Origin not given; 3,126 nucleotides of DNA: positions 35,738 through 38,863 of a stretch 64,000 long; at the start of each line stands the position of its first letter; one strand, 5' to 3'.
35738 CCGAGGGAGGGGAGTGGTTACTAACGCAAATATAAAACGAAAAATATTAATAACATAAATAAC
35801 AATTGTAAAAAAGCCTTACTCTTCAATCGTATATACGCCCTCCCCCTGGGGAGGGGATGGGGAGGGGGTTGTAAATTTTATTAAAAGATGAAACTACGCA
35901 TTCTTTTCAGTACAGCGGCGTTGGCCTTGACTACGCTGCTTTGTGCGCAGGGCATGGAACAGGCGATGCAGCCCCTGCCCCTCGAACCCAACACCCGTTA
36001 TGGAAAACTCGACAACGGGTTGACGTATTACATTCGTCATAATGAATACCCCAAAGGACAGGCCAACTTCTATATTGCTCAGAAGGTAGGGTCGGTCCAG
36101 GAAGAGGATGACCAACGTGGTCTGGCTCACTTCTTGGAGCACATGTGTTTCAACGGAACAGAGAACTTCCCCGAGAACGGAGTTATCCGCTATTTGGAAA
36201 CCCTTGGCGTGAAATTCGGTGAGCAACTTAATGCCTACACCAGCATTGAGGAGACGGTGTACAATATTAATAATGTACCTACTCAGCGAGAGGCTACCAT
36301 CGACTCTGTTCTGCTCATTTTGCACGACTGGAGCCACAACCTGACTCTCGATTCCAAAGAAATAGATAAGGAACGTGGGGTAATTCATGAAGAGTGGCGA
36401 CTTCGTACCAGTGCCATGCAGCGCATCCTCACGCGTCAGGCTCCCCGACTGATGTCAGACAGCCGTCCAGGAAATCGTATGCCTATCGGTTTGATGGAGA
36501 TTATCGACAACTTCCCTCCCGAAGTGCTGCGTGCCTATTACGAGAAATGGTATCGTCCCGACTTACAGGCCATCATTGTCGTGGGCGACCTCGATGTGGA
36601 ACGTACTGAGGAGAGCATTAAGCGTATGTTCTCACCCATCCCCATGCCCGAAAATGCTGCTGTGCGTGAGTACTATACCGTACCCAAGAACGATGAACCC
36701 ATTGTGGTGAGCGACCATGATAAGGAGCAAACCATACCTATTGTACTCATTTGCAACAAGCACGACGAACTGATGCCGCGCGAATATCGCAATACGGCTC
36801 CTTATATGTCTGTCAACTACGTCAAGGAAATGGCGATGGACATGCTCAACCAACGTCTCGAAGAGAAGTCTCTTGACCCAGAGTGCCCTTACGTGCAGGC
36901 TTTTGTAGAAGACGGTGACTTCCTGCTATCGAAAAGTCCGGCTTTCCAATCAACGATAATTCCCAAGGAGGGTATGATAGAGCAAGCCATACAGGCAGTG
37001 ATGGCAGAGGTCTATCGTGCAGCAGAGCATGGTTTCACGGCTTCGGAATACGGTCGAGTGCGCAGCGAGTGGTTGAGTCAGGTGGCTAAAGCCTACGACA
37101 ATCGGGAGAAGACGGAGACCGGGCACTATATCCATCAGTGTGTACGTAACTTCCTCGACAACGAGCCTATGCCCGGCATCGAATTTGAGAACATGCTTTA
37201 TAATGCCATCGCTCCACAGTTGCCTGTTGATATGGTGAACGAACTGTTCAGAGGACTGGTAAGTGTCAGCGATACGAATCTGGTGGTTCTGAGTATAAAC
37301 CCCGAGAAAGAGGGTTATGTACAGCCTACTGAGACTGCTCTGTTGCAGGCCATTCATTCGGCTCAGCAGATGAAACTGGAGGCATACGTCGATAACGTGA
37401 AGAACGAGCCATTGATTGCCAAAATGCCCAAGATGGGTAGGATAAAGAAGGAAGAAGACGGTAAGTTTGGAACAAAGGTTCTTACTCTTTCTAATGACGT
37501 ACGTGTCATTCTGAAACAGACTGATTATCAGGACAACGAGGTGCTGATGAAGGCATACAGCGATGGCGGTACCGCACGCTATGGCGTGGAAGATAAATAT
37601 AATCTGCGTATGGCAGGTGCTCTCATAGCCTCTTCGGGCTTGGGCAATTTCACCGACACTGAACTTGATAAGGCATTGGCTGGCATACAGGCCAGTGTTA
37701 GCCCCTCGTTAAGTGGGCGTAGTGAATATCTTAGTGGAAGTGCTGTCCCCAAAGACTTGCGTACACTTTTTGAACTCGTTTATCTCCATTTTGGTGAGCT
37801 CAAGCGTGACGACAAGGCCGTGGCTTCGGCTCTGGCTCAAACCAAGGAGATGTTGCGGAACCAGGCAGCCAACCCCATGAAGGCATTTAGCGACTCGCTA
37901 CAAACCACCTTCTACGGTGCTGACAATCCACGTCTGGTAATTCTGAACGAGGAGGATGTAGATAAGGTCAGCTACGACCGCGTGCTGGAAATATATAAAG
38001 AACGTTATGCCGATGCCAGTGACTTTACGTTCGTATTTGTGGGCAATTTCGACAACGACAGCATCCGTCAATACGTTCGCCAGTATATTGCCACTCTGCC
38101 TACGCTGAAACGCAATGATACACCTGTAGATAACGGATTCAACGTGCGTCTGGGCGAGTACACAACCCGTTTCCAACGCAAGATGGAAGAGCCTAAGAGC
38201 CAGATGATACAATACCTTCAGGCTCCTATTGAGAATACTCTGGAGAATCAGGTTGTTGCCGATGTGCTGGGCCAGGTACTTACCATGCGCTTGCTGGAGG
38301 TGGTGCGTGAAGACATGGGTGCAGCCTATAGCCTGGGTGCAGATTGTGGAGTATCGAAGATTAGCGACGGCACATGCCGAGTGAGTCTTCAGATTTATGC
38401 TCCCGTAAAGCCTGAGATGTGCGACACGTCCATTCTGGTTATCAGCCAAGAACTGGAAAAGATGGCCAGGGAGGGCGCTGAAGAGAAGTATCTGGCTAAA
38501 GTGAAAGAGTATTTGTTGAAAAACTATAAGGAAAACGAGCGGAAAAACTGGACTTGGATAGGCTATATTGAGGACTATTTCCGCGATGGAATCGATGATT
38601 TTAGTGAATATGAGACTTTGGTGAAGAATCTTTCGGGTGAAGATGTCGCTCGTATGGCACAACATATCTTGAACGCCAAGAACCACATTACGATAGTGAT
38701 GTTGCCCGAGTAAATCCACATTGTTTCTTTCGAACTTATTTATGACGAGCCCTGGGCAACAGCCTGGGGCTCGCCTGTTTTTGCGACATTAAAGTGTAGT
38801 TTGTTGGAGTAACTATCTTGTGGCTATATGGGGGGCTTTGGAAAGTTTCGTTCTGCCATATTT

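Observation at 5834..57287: Dispersed C-arm/G-arm hairpin element with a G-quadruplex-type tail, 12 or more copies in 64 kb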

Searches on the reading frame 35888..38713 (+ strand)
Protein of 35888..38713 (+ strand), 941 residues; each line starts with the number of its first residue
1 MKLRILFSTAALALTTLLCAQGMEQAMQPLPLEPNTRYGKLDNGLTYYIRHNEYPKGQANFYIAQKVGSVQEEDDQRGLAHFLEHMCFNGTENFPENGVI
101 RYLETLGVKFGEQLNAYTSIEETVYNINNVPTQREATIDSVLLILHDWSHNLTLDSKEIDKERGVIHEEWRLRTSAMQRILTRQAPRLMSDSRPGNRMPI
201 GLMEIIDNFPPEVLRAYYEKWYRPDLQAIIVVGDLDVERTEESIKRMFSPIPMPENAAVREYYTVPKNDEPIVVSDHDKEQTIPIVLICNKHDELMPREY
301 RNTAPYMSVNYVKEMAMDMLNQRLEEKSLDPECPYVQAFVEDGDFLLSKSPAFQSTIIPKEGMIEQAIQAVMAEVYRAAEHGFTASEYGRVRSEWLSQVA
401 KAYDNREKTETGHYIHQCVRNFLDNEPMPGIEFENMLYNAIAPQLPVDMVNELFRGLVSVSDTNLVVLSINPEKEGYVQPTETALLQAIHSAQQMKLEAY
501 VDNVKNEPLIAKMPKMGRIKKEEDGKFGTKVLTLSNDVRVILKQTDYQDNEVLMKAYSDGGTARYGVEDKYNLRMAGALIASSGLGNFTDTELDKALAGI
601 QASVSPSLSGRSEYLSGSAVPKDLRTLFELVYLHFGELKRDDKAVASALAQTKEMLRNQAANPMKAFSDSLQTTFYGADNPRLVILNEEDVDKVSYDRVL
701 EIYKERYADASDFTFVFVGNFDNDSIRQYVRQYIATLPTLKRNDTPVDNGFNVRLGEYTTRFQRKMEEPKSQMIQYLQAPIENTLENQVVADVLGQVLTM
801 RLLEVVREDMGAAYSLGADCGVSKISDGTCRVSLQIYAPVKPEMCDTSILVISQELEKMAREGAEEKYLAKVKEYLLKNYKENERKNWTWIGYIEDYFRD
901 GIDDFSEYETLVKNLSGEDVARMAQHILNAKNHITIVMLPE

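Call 10: search_protein_families(library=pfam, proteins=[window:35888-38713:+])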
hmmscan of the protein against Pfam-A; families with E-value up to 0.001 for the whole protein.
window:35888-38713:+ (941 aa): 2 families
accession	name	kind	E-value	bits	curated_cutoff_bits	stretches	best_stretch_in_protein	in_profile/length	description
PF05193.26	Peptidase_M16_C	-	4.1e-34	118.5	23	2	693-875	1-180/181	Peptidase M16 inactive domain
PF00675.25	Peptidase_M16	-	2e-26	93.1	22.3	1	56-183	10-129/149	Insulinase (Peptidase family M16)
